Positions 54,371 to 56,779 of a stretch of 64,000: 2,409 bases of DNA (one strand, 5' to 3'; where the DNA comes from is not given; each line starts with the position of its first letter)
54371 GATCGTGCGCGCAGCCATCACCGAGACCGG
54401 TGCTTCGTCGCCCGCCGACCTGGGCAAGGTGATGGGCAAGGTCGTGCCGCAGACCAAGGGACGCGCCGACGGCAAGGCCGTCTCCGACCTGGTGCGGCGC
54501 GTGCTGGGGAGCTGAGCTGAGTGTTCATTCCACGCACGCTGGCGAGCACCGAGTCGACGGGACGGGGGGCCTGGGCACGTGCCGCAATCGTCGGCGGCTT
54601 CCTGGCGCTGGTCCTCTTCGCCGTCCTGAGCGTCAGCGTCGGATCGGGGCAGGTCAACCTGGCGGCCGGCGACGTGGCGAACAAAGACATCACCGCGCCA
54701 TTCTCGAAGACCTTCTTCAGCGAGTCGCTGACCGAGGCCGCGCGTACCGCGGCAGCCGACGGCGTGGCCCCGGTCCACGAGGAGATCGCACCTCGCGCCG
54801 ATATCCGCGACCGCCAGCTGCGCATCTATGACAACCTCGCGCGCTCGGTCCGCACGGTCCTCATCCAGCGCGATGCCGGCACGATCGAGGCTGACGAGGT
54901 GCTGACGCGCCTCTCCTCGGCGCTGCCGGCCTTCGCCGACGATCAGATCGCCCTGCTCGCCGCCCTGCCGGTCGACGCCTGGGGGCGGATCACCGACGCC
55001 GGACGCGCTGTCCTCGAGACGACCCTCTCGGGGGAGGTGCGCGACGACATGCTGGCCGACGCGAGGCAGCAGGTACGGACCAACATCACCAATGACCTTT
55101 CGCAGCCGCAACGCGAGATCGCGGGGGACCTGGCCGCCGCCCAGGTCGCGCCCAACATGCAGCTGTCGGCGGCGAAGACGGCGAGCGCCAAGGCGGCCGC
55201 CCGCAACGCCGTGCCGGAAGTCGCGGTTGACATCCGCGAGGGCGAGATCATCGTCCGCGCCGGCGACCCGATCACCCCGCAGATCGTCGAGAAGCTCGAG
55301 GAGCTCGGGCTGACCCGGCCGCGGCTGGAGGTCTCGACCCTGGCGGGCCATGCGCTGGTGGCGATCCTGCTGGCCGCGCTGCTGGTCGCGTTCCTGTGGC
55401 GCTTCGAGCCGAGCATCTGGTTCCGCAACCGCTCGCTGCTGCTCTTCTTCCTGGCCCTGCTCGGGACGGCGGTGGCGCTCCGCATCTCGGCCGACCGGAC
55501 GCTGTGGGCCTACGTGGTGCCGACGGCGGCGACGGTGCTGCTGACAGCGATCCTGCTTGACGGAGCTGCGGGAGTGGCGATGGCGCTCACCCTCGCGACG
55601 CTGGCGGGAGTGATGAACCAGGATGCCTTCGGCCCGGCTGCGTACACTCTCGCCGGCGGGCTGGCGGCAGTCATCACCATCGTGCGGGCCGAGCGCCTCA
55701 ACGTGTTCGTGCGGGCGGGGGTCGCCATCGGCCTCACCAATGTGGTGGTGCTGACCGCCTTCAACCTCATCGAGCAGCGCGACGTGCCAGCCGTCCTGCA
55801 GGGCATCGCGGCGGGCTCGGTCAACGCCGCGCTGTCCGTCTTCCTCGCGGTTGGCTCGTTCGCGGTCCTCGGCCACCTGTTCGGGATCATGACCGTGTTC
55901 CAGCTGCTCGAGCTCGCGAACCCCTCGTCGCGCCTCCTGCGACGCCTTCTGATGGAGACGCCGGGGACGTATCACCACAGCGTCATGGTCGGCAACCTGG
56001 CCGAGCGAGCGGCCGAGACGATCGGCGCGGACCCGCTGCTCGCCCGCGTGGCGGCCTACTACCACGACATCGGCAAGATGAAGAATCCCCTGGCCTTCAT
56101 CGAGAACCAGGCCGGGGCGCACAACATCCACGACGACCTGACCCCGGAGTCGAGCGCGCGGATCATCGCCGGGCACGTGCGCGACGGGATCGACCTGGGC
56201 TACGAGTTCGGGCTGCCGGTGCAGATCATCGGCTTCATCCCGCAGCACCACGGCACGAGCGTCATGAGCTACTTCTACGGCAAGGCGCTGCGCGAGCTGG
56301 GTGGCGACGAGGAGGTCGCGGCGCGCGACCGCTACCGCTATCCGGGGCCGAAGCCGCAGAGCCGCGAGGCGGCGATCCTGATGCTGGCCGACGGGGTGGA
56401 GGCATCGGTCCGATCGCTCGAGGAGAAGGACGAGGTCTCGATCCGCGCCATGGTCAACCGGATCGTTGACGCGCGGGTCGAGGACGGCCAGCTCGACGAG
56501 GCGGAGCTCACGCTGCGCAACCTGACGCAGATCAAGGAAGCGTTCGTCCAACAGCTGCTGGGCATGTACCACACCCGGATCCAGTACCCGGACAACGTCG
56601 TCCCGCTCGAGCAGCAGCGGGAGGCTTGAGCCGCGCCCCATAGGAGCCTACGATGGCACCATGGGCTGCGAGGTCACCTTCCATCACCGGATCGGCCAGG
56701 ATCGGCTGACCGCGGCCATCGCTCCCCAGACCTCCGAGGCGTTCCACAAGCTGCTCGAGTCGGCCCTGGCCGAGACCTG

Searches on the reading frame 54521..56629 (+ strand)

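Call 76: search_protein_families(library=pfam, proteins=[window:54521-56629:+], max_evalue=0.00001)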
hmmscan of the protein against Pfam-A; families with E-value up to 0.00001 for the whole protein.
window:54521-56629:+ (702 aa): 3 families
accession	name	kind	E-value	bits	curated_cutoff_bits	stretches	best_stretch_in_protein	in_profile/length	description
PF07697.16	7TMR-HDED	-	1.2e-37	130.5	27.6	1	49-266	2-224/224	7TM-HD extracellular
PF07698.17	7TM-7TMR_HD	-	4.8e-20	72.7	29.4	1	273-458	3-190/190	7TM receptor with intracellular HD hydrolase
PF01966.28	HD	-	5.1e-16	59.5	22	1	483-628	1-115/116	HD domain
